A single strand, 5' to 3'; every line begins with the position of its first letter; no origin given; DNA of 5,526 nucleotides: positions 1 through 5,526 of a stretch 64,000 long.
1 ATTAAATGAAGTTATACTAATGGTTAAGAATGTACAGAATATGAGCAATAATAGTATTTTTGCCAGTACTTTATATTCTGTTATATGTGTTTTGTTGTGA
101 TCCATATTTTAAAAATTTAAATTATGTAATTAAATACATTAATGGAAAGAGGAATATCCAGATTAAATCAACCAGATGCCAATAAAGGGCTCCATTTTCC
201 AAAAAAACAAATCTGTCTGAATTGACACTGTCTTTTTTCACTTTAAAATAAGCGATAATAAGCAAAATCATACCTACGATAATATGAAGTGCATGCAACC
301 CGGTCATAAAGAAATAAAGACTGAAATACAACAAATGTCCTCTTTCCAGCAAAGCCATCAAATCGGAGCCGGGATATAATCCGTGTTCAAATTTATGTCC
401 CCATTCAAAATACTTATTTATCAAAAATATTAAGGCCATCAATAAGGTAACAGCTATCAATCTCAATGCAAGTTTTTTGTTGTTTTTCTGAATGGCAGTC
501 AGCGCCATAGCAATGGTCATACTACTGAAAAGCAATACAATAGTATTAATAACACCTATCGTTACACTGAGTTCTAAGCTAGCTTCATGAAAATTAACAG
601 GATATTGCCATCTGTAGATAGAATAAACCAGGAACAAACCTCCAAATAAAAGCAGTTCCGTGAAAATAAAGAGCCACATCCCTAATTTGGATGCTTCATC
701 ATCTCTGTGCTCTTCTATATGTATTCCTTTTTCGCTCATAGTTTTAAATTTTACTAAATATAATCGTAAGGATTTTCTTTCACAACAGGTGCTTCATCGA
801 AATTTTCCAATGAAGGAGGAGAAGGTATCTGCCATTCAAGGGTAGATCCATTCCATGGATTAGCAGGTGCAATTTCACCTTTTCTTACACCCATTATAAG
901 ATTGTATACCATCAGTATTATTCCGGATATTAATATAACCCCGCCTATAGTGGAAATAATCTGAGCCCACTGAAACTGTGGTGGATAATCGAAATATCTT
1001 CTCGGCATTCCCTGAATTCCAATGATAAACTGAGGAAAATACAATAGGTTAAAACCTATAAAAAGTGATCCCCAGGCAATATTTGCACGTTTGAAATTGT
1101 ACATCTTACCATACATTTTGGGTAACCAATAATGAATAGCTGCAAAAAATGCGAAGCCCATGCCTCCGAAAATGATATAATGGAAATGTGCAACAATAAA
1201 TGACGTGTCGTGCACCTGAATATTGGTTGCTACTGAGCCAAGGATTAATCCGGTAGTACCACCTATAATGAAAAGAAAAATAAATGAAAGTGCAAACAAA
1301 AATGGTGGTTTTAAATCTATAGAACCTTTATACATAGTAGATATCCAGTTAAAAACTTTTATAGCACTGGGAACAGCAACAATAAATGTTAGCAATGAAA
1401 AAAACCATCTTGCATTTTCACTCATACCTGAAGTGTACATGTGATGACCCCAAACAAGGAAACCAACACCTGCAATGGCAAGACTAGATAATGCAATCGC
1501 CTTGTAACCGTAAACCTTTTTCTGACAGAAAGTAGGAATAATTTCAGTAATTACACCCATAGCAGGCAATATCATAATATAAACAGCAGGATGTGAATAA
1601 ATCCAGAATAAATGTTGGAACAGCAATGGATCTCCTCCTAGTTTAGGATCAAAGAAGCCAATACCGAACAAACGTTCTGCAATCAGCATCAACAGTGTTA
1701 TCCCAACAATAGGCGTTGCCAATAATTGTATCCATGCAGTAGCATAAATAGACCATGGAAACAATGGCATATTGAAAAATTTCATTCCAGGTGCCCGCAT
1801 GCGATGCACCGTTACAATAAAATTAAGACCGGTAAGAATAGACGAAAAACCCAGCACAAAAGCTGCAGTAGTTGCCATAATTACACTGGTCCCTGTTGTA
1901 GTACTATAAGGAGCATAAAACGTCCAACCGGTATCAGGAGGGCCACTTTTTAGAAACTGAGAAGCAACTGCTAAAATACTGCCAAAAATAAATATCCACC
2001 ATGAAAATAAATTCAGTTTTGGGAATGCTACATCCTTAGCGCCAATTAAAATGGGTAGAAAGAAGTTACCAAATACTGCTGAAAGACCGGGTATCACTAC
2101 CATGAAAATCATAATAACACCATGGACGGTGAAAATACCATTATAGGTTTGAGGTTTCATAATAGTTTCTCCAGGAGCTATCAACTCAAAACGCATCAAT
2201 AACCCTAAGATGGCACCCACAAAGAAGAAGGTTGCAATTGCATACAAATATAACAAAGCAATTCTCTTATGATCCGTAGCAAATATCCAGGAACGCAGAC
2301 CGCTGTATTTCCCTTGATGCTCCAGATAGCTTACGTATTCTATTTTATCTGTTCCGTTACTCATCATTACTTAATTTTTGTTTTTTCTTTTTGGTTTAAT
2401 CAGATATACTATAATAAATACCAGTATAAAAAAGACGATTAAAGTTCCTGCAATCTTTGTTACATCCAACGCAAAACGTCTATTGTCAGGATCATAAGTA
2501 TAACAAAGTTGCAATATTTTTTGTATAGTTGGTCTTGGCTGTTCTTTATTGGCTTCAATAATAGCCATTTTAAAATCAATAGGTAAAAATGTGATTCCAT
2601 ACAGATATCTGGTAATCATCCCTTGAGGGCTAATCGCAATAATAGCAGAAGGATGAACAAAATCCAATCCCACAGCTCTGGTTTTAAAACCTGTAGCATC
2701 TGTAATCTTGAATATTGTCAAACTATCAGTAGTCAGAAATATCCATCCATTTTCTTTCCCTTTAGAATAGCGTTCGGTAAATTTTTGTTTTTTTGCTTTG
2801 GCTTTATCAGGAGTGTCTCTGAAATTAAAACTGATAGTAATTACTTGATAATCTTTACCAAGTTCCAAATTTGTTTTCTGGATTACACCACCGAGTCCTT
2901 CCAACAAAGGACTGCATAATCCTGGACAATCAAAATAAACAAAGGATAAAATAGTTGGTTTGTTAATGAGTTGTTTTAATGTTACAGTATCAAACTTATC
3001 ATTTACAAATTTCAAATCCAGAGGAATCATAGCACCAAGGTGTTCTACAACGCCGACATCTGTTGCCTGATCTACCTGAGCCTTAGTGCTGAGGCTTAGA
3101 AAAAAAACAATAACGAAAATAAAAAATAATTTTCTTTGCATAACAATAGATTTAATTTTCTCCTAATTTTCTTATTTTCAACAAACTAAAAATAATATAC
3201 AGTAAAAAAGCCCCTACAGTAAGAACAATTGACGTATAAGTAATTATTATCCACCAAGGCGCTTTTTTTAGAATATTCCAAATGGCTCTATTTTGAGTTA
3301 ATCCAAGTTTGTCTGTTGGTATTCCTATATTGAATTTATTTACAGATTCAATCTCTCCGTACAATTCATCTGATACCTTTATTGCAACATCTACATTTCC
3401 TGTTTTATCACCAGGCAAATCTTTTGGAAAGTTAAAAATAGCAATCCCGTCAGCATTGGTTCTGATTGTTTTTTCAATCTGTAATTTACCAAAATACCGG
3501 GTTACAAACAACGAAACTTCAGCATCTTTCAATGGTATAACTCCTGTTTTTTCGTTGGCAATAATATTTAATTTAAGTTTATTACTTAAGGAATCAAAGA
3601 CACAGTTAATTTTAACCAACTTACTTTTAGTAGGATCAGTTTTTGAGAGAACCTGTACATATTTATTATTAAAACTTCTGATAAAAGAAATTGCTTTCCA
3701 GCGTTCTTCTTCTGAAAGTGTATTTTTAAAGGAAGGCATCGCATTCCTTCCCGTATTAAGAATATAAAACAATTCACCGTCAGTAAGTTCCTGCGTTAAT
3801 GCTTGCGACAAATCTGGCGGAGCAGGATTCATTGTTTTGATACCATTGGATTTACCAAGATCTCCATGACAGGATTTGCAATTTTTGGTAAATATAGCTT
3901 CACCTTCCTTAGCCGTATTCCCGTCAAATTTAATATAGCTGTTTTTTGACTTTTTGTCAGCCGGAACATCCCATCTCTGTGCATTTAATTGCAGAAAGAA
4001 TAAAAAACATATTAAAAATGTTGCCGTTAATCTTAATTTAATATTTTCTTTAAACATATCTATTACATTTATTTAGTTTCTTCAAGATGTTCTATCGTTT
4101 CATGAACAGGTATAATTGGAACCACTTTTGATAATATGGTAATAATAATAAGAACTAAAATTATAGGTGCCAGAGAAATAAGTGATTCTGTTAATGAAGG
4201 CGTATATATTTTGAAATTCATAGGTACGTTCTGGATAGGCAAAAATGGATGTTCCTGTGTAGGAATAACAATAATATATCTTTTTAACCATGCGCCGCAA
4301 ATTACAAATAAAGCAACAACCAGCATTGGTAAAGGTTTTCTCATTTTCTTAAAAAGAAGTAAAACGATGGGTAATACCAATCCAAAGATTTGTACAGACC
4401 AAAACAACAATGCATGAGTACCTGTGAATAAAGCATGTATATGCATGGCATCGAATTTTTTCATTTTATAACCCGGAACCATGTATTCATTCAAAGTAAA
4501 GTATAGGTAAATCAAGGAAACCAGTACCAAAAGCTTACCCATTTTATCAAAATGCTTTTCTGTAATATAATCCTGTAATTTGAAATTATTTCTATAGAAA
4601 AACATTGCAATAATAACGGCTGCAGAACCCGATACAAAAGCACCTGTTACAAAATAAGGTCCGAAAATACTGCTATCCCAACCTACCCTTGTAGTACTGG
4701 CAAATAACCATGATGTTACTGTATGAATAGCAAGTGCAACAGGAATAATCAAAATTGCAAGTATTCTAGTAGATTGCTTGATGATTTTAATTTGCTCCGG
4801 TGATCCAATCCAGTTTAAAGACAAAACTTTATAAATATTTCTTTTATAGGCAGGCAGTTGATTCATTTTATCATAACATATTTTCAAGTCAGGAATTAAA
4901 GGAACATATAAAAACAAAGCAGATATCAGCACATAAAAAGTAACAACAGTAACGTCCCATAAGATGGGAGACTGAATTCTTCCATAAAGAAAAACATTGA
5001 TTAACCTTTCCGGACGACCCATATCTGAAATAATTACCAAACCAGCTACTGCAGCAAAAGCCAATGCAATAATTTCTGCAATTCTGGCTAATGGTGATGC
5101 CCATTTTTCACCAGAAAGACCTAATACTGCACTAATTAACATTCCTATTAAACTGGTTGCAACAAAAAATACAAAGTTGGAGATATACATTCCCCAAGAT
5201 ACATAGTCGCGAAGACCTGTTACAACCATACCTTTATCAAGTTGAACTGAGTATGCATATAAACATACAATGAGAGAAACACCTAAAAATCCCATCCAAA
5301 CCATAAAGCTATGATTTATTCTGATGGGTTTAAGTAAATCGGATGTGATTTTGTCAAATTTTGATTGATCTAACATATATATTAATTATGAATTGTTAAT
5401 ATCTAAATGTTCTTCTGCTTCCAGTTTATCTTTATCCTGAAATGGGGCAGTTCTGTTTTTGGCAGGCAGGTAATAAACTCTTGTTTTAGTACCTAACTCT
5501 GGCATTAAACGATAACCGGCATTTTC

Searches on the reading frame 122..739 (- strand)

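Call 8: search_protein_families(library=pfam, proteins=[window:122-739:-], max_evalue=0.001)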
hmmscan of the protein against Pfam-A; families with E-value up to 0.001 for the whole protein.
window:122-739:- (205 aa): 1 family
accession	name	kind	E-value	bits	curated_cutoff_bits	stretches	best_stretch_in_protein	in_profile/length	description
PF00510.24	COX3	-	4.1e-21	76.4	23.8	1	17-203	76-255/258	Cytochrome c oxidase subunit III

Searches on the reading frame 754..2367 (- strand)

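Call 8: search_protein_families(library=pfam, proteins=[window:754-2367:-], max_evalue=0.001)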
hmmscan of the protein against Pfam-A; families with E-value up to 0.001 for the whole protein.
window:754-2367:- (537 aa): 1 family
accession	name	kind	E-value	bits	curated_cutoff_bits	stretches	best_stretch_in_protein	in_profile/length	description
PF00115.25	COX1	-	1.1e-152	509.4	34.8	1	35-478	1-436/436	Cytochrome C and Quinol oxidase polypeptide I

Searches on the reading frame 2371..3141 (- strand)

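Call 8: search_protein_families(library=pfam, proteins=[window:2371-3141:-], max_evalue=0.001)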
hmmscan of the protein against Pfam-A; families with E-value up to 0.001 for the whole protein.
window:2371-3141:- (256 aa): 1 family
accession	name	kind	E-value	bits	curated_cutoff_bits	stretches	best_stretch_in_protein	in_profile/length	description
PF02630.20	SCO1-SenC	-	1.2e-05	25.7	22.8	1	44-126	5-87/134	SCO1/SenC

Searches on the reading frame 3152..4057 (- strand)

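Call 8: search_protein_families(library=pfam, proteins=[window:3152-4057:-], max_evalue=0.001)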
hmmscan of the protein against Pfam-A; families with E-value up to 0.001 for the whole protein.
window:3152-4057:- (301 aa): 2 families
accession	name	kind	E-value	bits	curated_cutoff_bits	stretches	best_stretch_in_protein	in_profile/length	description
PF13442.11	Cytochrome_CBB3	-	9.5e-15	55.1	27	1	48-126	2-68/68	Cytochrome C oxidase, cbb3-type, subunit III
PF00034.26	Cytochrom_C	-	3.7e-08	35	21.3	1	49-128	1-88/90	Cytochrome c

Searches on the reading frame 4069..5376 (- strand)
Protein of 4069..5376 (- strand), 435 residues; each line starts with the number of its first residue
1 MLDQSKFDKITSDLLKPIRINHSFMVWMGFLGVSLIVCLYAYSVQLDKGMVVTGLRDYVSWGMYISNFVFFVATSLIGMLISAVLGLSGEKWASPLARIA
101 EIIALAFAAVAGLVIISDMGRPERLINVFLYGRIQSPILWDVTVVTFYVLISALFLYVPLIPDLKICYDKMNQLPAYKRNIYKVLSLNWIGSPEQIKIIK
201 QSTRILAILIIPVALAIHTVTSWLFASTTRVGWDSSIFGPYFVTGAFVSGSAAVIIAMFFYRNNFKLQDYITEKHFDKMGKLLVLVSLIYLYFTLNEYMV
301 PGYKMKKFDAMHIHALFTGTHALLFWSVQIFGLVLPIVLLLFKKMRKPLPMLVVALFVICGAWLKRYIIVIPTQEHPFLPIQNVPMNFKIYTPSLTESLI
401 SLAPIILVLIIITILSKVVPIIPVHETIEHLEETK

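Call 8: search_protein_families(library=pfam, proteins=[window:4069-5376:-], max_evalue=0.001)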
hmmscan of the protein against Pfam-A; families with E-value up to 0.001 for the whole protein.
window:4069-5376:- (435 aa): 1 family
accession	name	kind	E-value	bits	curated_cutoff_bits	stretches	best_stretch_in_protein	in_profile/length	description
PF03916.19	NrfD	-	2.5e-36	126.3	25.8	1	52-374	2-309/313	Polysulphide reductase, NrfD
